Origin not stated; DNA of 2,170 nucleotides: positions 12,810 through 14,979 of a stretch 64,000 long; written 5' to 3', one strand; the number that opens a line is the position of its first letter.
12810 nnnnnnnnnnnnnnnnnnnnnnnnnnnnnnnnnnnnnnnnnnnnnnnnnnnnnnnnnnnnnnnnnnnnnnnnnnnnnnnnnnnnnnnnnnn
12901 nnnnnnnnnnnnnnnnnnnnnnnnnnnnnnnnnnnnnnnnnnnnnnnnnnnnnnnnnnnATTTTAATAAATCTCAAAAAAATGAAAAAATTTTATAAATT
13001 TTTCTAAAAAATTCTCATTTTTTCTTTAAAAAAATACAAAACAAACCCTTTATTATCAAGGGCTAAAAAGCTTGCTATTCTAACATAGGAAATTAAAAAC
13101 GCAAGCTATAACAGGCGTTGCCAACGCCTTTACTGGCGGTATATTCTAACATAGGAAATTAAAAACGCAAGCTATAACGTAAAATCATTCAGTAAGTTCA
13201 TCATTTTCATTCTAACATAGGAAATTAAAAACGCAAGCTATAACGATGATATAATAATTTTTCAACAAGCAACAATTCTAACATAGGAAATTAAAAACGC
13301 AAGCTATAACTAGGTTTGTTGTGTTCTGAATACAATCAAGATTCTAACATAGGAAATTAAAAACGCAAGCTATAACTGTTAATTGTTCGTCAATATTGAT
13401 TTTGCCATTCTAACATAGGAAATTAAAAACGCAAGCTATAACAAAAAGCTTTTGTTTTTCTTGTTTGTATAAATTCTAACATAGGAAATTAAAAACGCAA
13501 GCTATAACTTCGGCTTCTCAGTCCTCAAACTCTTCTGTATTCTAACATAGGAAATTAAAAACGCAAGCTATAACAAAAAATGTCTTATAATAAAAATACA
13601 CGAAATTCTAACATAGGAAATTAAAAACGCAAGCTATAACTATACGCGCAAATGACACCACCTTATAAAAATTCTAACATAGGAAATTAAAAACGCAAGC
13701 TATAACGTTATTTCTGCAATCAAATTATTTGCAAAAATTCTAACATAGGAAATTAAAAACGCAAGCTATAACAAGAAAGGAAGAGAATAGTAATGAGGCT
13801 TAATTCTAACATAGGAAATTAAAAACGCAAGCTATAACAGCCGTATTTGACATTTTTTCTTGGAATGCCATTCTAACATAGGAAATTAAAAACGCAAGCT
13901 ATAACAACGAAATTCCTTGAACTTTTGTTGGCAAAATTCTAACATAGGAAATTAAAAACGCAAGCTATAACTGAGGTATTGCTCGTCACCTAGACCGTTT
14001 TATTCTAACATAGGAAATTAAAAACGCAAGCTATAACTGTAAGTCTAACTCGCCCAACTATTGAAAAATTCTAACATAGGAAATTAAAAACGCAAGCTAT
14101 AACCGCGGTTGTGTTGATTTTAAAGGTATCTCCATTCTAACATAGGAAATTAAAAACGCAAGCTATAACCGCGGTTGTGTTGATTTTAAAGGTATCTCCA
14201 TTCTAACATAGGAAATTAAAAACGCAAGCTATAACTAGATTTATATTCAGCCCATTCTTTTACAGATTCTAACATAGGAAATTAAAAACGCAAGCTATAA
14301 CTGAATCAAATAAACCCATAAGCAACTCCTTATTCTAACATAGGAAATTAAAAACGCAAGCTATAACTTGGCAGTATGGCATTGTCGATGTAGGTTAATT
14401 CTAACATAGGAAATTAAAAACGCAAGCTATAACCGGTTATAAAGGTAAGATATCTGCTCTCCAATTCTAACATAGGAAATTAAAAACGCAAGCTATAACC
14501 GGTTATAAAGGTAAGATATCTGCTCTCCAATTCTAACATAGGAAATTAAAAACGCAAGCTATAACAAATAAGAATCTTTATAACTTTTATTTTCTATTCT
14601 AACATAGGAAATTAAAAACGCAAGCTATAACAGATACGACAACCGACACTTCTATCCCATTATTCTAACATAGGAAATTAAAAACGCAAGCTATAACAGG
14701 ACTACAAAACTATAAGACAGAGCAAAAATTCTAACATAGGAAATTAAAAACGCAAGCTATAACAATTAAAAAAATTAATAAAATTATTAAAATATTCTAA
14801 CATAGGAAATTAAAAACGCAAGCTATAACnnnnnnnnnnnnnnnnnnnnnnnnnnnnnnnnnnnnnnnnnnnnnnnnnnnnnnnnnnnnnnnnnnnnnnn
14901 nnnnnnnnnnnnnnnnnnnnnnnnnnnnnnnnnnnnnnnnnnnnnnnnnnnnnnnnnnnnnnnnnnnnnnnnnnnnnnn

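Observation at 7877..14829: Complete type II-C CRISPR-Cas locus with an antisense array, repeat-embedded promoters and a fully predictable tracrRNA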

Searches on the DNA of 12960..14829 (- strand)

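Call 32: search_dna_similar(query=window:13077-14829:-, collection=phages, mode=distant, max_evalue=10, max_rows=30)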
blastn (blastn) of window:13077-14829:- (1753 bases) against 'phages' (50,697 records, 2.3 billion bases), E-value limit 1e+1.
Records with a match: 294; places in all: 295; records where one place covers at least 80% of the query: 0.
Best place of each record, by identity: 95-99% 2; 90-95% 156; 80-90% 132; 60-80% 4.
By first word of the organism name: Escherichia 191; Shigella 19; Enterobacteria 16; Yersinia 13; Microviridae 12; Serratia 5; Salmonella 4; Clostridioides 3; Erwinia 3; uncultured 2; and 18 more.
By host as written in the record: Escherichia coli 97; - 33; Ciona robusta 11; Escherichia coli B 11; Yersinia pseudotuberculosis 8; Escherichia coli O157:H7 6; Shigella sp. 5; Serratia marcescens 4; and 81 more.
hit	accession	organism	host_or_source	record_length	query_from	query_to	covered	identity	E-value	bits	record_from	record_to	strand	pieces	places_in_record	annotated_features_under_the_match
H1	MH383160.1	Escherichia phage UB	Escherichia coli O157:H7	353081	1592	1659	4%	72.2%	6e+0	40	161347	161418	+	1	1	hypothetical protein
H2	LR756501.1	uncultured phage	metagenomic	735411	220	267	3%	79.2%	6e+0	39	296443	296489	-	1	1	record has no annotation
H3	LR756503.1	uncultured phage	metagenomic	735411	220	267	3%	79.2%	6e+0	39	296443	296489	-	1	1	record has no annotation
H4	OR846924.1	Listeria phage LM 4-11-1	Listeria monocytogenes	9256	1184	1226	2%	82.6%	6e+0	39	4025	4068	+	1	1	record has no annotation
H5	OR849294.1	Listeria phage LM 4-14-1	Listeria monocytogenes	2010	1184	1226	2%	82.6%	6e+0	39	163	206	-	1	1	record has no annotation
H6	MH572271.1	Microviridae sp.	Ciona robusta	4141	958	995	2%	86.8%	4e-2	47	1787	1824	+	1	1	DNA pilot protein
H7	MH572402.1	Microviridae sp.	Ciona robusta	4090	958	994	2%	89.2%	4e-3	50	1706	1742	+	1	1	DNA pilot protein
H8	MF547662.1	Clostridioides phage LIBA6276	Clostridioides difficile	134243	1621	1657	2%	89.2%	5e-1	44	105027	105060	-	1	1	hypothetical protein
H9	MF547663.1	Clostridioides phage LIBA2945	Clostridioides difficile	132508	1621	1657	2%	89.2%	5e-1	44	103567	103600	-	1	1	hypothetical protein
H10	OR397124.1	Clostridioides phage AR1086-1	Clostridioides difficile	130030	1621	1657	2%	89.2%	5e-1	44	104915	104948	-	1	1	hypothetical protein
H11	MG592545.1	Vibrio phage 1.178.O._10N.286.45.E12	Vibrio cyclitrophicus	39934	1004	1043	2%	79.5%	6e+0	39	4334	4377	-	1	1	putative head morphogenesis protein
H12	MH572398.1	Microviridae sp.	Ciona robusta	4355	958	994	2%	83.8%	2e+0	41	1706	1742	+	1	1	DNA pilot protein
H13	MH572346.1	Microviridae sp.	Ciona robusta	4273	958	993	2%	86.1%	5e-1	44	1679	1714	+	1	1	DNA pilot protein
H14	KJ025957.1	Serratia phage PS2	Serratia marcescens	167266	1355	1388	2%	91.2%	1e-2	49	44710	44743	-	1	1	packaging and recombination endonuclease VII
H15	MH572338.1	Microviridae sp.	Ciona robusta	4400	958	991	2%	91.2%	1e-2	49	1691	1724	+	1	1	DNA pilot protein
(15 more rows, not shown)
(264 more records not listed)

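Call 34: get_annotated_region(hit=H7, flank=40)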
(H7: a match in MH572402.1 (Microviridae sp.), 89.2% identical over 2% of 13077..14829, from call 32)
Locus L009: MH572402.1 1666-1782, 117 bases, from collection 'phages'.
description: Microviridae sp. isolate SD_SF_47, complete genome.
organism: Microviridae sp. (NCBI taxid 2202644)
taxonomy: Viruses; Monodnaviria; Sangervirae; Phixviricota; Malgrandaviricetes; Petitvirales; Microviridae
host: Ciona robusta; source: Ciona robusta intestinal tract; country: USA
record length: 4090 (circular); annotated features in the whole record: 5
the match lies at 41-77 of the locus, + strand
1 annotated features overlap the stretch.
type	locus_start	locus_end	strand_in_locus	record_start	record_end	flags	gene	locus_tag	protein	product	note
CDS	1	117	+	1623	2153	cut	-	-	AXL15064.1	DNA pilot protein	similar to PHA00327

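Call 35: get_annotated_region(hit=H15, flank=40)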
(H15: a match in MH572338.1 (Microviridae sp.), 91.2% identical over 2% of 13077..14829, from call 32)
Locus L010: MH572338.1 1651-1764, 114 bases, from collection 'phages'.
description: Microviridae sp. isolate SD_SC_39, complete genome.
organism: Microviridae sp. (NCBI taxid 2202644)
taxonomy: Viruses; Monodnaviria; Sangervirae; Phixviricota; Malgrandaviricetes; Petitvirales; Microviridae
host: Ciona robusta; source: Ciona robusta intestinal tract; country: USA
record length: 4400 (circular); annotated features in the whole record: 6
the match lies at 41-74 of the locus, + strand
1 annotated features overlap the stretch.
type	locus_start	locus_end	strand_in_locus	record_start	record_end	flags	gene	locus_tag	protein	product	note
CDS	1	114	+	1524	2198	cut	-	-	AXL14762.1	DNA pilot protein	similar to PHA00327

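Call 36: get_annotated_region(hit=H6, flank=40)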
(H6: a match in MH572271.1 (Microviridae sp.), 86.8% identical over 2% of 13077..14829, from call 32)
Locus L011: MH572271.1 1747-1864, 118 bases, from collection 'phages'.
description: Microviridae sp. isolate SD_SC_92, complete genome.
organism: Microviridae sp. (NCBI taxid 2202644)
taxonomy: Viruses; Monodnaviria; Sangervirae; Phixviricota; Malgrandaviricetes; Petitvirales; Microviridae
host: Ciona robusta; source: Ciona robusta intestinal tract; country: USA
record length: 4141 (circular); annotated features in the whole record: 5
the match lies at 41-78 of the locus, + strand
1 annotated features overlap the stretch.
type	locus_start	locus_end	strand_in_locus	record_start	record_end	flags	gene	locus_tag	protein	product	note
CDS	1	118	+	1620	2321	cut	-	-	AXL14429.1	DNA pilot protein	similar to PHA00327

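Call 67: search_rna_families(source=window, start=12960, end=13400, threshold=evalue, max_evalue=1)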
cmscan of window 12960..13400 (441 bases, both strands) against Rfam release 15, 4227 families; matches with E-value up to 1: 4.
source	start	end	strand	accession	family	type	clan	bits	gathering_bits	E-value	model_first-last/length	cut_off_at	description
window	13028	13099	-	RF01401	rseX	Gene; sRNA;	-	27.3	50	0.23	1-94/94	no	rseX Hfq binding RNA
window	13180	13209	-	RF00221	SNORD43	Gene; snRNA; snoRNA; CD-box;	CL00059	21.3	45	0.044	1-64/64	no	Small nucleolar RNA SNORD43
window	13007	13129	-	RF01828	SprD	Gene; sRNA;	-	18.1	100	0.18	1-142/142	no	Small pathogenicity island RNA D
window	13263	13380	-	RF01471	rliB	Gene; sRNA;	-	16.8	40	0.41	1-360/360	no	Listeria sRNA rliB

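Call 73: search_dna_similar(query=window:13077-14829:-, collection=plasmids, mode=distant, max_evalue=0.05, max_rows=8)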
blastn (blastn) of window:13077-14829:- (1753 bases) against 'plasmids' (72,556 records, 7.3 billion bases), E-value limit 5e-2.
Records with a match: 2; places in all: 2; records where one place covers at least 80% of the query: 0.
Best place of each record, by identity: 80-90% 2.
By first word of the organism name: Acinetobacter 2.
By predicted mobility (MOB-suite, as given by PLSDB): mobilizable 2.
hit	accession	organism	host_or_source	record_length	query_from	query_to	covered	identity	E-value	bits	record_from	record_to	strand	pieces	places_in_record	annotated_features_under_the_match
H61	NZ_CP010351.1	Acinetobacter johnsonii XBB1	Hospital sewage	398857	1312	1361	3%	82.4%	4e-2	49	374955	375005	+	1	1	none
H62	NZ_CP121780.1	Acinetobacter johnsonii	Sputum,patient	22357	1312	1361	3%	82.4%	4e-2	49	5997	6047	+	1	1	none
